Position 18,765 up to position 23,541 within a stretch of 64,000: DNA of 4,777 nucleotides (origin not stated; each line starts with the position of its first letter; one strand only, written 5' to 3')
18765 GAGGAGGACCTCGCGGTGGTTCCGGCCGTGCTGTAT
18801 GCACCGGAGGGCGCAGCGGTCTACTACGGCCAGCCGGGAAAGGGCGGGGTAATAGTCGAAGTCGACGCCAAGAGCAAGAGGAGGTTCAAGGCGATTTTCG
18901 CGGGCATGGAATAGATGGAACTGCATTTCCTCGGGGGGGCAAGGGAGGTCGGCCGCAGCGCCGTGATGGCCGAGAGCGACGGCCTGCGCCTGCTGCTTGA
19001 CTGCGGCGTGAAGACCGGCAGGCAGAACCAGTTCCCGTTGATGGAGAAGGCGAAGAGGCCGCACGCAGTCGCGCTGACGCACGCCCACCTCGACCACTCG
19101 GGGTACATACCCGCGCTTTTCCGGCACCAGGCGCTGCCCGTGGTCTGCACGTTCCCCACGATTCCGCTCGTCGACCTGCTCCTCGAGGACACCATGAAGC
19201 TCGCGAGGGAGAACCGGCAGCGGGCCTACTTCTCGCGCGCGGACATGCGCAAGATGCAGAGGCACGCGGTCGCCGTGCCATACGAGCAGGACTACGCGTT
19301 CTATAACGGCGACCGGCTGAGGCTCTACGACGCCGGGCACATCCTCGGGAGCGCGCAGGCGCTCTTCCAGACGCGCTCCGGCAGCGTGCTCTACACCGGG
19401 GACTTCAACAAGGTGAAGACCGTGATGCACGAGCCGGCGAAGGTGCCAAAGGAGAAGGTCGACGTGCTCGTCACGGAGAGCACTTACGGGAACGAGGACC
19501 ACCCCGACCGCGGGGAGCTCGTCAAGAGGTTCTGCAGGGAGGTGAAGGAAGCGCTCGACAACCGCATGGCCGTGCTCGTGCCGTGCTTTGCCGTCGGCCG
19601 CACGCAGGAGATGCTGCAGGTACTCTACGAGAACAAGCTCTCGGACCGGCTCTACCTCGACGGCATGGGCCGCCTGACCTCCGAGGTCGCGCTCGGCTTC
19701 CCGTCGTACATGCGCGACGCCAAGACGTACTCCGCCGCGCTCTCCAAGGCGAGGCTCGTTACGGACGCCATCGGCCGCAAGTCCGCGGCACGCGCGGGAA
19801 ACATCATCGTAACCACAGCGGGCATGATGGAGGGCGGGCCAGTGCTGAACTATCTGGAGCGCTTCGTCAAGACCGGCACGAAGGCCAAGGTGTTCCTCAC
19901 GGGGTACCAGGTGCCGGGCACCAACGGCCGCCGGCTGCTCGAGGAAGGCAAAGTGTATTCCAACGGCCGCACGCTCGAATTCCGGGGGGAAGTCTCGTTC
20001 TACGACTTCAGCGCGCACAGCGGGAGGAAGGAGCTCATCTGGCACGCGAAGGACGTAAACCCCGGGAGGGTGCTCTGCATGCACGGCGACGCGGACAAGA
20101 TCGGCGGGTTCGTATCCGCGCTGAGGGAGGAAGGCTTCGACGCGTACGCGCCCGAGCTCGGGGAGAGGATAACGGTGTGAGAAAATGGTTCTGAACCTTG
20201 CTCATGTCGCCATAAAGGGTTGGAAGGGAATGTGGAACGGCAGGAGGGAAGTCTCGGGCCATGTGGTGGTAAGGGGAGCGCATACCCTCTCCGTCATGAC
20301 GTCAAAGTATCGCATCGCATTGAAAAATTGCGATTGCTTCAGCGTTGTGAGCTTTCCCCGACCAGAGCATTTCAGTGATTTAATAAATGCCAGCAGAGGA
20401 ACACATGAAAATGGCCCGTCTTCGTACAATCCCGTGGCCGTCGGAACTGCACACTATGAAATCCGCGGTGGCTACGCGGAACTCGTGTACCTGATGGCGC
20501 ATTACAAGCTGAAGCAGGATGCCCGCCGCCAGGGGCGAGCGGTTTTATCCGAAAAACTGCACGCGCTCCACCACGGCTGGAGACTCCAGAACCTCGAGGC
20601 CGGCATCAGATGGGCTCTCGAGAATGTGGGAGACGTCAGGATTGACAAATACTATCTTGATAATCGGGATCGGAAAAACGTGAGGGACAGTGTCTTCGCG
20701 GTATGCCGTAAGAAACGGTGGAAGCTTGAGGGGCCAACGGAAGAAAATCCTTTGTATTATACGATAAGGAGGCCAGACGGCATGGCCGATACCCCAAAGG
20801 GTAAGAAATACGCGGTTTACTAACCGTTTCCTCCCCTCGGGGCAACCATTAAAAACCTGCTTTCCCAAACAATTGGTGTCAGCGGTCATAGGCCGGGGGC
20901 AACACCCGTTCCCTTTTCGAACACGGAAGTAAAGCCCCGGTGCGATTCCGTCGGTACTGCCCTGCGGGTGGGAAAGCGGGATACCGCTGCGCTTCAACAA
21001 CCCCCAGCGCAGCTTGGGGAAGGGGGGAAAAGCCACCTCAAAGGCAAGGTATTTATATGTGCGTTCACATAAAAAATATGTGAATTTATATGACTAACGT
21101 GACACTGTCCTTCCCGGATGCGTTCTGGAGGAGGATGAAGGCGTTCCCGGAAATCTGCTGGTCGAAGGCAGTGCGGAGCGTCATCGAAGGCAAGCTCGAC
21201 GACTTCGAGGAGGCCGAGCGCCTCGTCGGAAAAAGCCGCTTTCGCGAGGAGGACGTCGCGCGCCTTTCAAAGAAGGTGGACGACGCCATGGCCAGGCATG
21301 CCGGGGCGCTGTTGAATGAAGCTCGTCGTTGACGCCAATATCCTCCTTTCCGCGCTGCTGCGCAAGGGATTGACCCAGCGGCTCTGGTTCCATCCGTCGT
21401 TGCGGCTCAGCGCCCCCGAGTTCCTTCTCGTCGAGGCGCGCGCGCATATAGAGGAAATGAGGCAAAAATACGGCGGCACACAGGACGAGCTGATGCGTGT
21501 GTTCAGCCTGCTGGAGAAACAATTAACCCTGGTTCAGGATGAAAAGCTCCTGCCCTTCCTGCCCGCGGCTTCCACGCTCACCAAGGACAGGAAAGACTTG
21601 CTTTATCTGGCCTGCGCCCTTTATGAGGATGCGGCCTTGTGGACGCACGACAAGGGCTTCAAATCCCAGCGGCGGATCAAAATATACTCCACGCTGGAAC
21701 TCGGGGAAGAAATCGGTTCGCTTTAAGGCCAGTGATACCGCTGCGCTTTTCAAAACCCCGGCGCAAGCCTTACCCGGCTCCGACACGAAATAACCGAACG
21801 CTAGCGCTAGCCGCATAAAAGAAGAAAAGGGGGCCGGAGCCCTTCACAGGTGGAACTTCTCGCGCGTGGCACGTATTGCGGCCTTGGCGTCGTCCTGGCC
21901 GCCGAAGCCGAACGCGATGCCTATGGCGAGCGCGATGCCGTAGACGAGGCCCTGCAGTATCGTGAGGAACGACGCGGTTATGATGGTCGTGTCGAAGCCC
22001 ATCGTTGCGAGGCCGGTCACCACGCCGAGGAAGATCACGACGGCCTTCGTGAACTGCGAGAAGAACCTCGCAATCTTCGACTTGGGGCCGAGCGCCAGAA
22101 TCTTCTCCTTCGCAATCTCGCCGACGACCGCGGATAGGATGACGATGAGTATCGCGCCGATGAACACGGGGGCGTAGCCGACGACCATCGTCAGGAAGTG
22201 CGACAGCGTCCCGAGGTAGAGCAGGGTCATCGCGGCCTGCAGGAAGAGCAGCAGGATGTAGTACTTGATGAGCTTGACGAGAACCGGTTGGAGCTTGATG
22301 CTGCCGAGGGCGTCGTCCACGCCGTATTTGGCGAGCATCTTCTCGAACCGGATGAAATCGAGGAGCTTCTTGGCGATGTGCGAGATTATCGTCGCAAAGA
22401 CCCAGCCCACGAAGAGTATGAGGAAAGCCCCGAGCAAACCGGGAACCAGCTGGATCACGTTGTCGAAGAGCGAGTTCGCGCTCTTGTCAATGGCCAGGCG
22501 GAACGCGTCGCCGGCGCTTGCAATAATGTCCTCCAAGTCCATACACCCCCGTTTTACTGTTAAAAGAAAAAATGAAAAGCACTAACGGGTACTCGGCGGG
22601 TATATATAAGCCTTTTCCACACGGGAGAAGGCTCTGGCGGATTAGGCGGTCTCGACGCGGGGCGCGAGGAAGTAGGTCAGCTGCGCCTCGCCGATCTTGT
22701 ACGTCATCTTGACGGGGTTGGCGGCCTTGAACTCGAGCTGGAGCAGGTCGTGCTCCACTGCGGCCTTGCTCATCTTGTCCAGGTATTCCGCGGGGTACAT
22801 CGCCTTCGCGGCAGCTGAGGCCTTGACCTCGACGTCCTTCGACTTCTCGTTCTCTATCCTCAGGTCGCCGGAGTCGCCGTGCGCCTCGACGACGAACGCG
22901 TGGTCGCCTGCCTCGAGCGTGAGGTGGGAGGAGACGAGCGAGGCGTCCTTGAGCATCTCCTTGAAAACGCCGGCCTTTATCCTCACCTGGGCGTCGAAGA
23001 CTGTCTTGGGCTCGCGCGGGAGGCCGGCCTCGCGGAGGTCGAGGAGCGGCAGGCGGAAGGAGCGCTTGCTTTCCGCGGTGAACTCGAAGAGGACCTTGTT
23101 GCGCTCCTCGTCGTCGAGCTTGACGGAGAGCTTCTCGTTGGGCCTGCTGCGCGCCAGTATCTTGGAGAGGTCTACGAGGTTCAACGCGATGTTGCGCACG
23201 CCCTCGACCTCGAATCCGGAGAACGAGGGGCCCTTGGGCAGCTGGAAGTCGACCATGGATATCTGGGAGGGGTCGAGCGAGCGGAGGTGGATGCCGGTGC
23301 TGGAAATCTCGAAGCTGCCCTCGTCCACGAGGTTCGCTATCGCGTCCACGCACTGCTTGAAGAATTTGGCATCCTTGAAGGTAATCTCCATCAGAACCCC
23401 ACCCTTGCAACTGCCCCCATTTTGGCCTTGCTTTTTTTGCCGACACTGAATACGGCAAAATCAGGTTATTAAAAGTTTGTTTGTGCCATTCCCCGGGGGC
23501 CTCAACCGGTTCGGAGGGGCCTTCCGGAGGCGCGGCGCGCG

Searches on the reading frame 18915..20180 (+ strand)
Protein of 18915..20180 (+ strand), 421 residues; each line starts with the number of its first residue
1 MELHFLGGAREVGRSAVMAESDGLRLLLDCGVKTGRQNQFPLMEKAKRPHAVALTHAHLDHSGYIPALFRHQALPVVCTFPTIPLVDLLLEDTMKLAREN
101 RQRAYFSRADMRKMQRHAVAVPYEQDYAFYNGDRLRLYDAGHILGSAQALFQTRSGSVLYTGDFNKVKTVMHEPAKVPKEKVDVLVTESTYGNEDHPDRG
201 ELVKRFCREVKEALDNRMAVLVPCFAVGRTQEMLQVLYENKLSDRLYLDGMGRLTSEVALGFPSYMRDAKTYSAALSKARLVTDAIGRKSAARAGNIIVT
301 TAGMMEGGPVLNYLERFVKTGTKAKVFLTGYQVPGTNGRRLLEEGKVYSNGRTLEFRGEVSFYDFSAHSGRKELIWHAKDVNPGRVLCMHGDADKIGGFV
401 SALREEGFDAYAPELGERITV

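Call 6: search_protein_families(library=pfam, proteins=[window:18915-20180:+], max_evalue=0.01)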
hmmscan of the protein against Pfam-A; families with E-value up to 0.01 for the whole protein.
window:18915-20180:+ (421 aa): 5 families
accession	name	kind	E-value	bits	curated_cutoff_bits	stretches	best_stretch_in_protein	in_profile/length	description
PF10996.14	Beta-Casp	-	6.6e-12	46.5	27.7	1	230-341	1-120/120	Beta-Casp domain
PF16661.11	Lactamase_B_6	-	2.7e-10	40.4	27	1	20-169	3-167/193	Metallo-beta-lactamase superfamily domain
PF07521.17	RMMBL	-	1e-09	38.7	21.6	1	355-413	3-63/63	Zn-dependent metallo-hydrolase RNA specificity domain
PF00753.33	Lactamase_B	-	6.8e-09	36.4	22.7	1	13-164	5-150/196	Metallo-beta-lactamase superfamily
PF12706.13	Lactamase_B_2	-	9e-09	35.7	27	1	25-197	2-172/200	Beta-lactamase superfamily domain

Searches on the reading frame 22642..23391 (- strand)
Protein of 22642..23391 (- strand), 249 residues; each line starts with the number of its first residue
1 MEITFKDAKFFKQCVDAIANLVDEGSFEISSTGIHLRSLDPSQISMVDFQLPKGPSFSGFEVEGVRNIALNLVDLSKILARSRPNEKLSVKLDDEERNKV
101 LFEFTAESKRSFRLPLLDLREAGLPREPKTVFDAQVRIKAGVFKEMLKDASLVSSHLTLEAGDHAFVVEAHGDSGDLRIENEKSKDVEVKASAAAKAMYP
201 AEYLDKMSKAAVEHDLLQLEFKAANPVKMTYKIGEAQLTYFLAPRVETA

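Call 70: search_protein_families(library=pfam, proteins=[window:22642-23391:-], max_evalue=0.01)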
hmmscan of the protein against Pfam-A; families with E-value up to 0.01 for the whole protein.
window:22642-23391:- (249 aa): 2 families
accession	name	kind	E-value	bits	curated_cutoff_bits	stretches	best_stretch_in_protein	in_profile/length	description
PF00705.23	PCNA_N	-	4e-15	56.1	20.3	1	1-112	2-114/127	Proliferating cell nuclear antigen, N-terminal domain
PF02747.20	PCNA_C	-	1e-06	29.4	23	1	129-244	4-126/128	Proliferating cell nuclear antigen, C-terminal domain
